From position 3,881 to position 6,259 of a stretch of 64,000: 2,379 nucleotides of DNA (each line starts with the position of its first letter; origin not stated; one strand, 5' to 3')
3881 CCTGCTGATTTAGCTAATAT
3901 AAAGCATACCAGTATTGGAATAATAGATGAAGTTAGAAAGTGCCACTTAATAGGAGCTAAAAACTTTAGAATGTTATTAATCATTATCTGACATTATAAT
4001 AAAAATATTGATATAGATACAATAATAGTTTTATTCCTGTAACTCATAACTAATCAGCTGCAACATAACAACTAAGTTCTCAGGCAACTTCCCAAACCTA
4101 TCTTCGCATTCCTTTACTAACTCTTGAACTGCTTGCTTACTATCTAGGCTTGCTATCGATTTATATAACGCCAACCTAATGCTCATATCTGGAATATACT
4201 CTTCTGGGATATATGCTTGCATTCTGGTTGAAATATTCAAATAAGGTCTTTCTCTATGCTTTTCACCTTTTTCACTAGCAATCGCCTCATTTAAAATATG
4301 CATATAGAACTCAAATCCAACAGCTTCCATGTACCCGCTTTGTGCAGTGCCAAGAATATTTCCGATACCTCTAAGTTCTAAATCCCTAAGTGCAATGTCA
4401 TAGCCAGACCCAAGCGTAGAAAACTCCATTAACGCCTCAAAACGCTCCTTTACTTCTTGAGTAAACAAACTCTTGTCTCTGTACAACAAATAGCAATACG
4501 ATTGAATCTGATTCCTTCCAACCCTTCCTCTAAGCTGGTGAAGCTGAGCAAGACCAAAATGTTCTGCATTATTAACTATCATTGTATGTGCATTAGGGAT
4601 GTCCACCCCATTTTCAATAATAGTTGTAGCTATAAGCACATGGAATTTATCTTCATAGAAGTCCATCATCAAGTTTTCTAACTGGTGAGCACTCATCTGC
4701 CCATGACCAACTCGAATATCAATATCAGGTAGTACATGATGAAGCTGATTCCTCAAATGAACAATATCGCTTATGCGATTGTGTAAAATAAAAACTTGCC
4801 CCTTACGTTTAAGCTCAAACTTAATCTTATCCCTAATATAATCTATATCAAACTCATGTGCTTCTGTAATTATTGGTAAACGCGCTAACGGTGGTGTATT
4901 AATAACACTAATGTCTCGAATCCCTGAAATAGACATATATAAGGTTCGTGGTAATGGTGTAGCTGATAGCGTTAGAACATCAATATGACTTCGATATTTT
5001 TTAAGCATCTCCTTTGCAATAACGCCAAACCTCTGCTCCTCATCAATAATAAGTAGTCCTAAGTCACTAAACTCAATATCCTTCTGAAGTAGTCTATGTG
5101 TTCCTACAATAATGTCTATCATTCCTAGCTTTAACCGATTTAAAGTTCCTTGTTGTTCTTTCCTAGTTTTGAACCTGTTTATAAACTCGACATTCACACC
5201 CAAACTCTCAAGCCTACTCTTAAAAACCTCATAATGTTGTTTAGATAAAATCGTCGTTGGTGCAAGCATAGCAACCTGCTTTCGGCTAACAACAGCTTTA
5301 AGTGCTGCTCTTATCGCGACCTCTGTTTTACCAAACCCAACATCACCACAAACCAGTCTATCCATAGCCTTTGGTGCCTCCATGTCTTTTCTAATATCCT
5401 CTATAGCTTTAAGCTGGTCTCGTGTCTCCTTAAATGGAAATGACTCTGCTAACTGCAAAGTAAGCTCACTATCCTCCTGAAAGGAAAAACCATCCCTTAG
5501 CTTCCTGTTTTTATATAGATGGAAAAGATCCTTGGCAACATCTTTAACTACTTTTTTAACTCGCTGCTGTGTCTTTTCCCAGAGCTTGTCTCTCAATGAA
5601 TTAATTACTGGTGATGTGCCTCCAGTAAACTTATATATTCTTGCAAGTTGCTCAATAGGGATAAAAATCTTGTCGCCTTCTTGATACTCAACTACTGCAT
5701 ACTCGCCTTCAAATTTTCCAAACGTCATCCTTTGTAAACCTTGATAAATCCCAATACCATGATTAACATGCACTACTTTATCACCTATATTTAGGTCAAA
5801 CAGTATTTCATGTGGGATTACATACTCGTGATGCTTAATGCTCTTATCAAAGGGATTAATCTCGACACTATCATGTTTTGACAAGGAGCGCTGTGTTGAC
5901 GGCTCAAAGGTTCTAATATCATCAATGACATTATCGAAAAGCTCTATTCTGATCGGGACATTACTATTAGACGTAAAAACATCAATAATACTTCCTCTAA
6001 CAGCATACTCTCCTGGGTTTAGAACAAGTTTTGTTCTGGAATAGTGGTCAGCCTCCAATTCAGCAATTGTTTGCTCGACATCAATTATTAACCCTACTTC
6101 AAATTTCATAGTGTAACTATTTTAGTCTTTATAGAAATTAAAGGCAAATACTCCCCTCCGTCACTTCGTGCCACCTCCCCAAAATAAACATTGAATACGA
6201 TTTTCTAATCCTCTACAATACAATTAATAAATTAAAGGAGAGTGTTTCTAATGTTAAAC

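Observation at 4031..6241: Mfd natively lacking the N-terminal UvrB-homology (UvrA-recruiting) module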

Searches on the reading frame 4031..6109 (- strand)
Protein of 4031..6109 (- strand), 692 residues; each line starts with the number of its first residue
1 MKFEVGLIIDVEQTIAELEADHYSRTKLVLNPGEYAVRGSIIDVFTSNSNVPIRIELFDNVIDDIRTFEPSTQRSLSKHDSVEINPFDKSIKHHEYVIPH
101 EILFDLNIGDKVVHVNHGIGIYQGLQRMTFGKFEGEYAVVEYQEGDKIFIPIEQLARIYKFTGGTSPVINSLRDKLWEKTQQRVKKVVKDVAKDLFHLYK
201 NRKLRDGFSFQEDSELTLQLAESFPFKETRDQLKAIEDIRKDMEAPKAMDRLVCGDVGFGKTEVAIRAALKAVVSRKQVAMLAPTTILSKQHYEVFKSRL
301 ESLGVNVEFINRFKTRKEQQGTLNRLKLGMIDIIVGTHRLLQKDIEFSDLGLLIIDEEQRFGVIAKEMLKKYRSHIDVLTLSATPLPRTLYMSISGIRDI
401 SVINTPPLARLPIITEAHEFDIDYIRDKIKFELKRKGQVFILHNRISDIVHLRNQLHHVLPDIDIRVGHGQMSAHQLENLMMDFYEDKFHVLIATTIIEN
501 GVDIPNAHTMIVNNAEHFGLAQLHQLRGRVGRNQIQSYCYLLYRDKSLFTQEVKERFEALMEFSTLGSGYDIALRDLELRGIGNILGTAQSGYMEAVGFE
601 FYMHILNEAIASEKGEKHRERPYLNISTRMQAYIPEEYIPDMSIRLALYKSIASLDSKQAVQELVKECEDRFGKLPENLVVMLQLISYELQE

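Call 4: search_protein_families(library=pfam, proteins=[window:4031-6109:-], max_evalue=0.01)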
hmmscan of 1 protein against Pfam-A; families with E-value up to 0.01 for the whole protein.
window:4031-6109:- (692 aa): 9 families
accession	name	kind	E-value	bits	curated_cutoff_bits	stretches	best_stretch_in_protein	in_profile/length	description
PF00270.35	DEAD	-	2e-24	86.7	26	1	229-386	1-161/167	DEAD/DEAH box helicase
PF17757.6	UvrB_inter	-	3.6e-22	78.7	22.9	1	2-86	2-87/91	UvrB interaction domain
PF00271.37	Helicase_C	-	7.3e-19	68.5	23.5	1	429-533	10-109/110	Helicase conserved C-terminal domain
PF02559.22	CarD_TRCF_RID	-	7.8e-17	61.6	23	1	106-161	1-56/57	CarD-like/TRCF RID domain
PF03461.20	TRCF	-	1.4e-15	57.8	25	1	629-686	2-59/95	TRCF domain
PF04851.21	ResIII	-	7e-09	36.2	22.5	1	230-385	6-162/164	Type III restriction enzyme, res subunit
PF22590.2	Cas3-like_C_2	-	5.5e-05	23.8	27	1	436-534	2-105/106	CRISPR-associated nuclease/helicase Cas3, C-terminal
PF13401.12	AAA_22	-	0.00076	20.2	27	1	252-384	9-114/130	AAA domain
PF14814.11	UB2H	-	0.0024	18.3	27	1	5-47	3-45/85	Bifunctional transglycosylase second domain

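Call 5: search_protein_families(library=ncbifam, proteins=[window:4031-6109:-], max_evalue=0.01)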
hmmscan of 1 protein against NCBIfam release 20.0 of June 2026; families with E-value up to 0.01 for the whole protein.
window:4031-6109:- (692 aa): 33 families (the best 25 are shown)
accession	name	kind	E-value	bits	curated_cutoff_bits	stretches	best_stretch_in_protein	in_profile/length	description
TIGR00580.2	mfd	equivalog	7.1e-263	875.1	800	2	103-687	307-893/907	transcription-repair coupling factor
NF007966.0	PRK10689.1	equivalog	2.8e-199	664.5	1329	2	103-685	474-1063/1148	transcription-repair coupling factor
NF008168.0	PRK10917.2-2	equivalog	1.3e-119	400.7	718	1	201-595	337-739/795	ATP-dependent DNA helicase RecG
NF008165.0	PRK10917.1-3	equivalog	3.1e-117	392.8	711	1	200-595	237-636/692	ATP-dependent DNA helicase RecG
TIGR00643.1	recG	equivalog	4.2e-114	382.5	659.4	1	206-595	214-609/629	ATP-dependent DNA helicase RecG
NF008163.0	PRK10917.1-1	equivalog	2.2e-100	337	796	1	204-595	245-644/692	ATP-dependent DNA helicase RecG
NF008170.0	PRK10917.2-4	equivalog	8.1e-100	335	975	1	201-593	374-770/826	ATP-dependent DNA helicase RecG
NF008164.0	PRK10917.1-2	equivalog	2.4e-99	333.5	785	1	202-594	251-646/704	ATP-dependent DNA helicase RecG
NF008166.0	PRK10917.1-4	equivalog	3e-94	316.5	864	1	211-593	260-655/705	ATP-dependent DNA helicase RecG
NF008167.0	PRK10917.2-1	equivalog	1.2e-75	255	995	2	214-448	271-524/744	ATP-dependent DNA helicase RecG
NF008169.0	PRK10917.2-3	equivalog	1e-64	219.2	555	1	219-611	221-596/610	ATP-dependent DNA helicase RecG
NF003673.1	PRK05298.1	equivalog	1.2e-19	70.1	743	2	2-94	157-250/653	excinuclease ABC subunit UvrB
TIGR00631.1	uvrb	equivalog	6.3e-18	64.3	750.1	2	2-95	157-251/658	excinuclease ABC subunit UvrB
TIGR00595.1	priA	equivalog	4.2e-15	55.3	230.35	1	252-372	1-115/509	replication restart helicase PriA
NF004066.1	PRK05580.1-3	equivalog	2.5e-14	52.6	813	1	165-360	190-378/788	primosomal protein N'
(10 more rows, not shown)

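Call 6: search_solved_structures(query=window:4031-6109:-, show_alignments=2, max_evalue=1e-20)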
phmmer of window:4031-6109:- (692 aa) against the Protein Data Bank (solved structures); distinct sequences matched with E-value up to 1e-20: 10.
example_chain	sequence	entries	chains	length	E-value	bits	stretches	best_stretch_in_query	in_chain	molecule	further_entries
6x26_A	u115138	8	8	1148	2.5e-179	601.2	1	103-685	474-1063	Transcription-repair-coupling factor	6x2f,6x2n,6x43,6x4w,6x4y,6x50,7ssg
2eyq_A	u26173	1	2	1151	2.5e-179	601.2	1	103-685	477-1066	Transcription-repair coupling factor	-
9n07_A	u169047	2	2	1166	2.6e-179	601.1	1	103-685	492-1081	Transcription-repair-coupling factor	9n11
6xeo_A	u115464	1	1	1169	2.7e-179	601.1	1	103-685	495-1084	Transcription-repair-coupling factor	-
6ac6_A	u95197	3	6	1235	5.1e-159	534.1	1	106-679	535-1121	Mycobacterium smegmatis Mfd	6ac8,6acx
6aca_A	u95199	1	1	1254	3e-155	521.7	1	106-678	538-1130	Mycobacterium tuberculosis Mfd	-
13jq_A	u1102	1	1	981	6.1e-147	494.2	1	106-680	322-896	Transcription-repair-coupling factor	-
6m6a_M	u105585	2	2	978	4.3e-146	491.4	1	106-680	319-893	Transcription-repair-coupling factor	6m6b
1gm5_A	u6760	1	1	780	1.1e-73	252.2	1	198-594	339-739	RECG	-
9wm0_A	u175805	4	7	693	4.5e-70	240.2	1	216-595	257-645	ATP-dependent DNA helicase RecG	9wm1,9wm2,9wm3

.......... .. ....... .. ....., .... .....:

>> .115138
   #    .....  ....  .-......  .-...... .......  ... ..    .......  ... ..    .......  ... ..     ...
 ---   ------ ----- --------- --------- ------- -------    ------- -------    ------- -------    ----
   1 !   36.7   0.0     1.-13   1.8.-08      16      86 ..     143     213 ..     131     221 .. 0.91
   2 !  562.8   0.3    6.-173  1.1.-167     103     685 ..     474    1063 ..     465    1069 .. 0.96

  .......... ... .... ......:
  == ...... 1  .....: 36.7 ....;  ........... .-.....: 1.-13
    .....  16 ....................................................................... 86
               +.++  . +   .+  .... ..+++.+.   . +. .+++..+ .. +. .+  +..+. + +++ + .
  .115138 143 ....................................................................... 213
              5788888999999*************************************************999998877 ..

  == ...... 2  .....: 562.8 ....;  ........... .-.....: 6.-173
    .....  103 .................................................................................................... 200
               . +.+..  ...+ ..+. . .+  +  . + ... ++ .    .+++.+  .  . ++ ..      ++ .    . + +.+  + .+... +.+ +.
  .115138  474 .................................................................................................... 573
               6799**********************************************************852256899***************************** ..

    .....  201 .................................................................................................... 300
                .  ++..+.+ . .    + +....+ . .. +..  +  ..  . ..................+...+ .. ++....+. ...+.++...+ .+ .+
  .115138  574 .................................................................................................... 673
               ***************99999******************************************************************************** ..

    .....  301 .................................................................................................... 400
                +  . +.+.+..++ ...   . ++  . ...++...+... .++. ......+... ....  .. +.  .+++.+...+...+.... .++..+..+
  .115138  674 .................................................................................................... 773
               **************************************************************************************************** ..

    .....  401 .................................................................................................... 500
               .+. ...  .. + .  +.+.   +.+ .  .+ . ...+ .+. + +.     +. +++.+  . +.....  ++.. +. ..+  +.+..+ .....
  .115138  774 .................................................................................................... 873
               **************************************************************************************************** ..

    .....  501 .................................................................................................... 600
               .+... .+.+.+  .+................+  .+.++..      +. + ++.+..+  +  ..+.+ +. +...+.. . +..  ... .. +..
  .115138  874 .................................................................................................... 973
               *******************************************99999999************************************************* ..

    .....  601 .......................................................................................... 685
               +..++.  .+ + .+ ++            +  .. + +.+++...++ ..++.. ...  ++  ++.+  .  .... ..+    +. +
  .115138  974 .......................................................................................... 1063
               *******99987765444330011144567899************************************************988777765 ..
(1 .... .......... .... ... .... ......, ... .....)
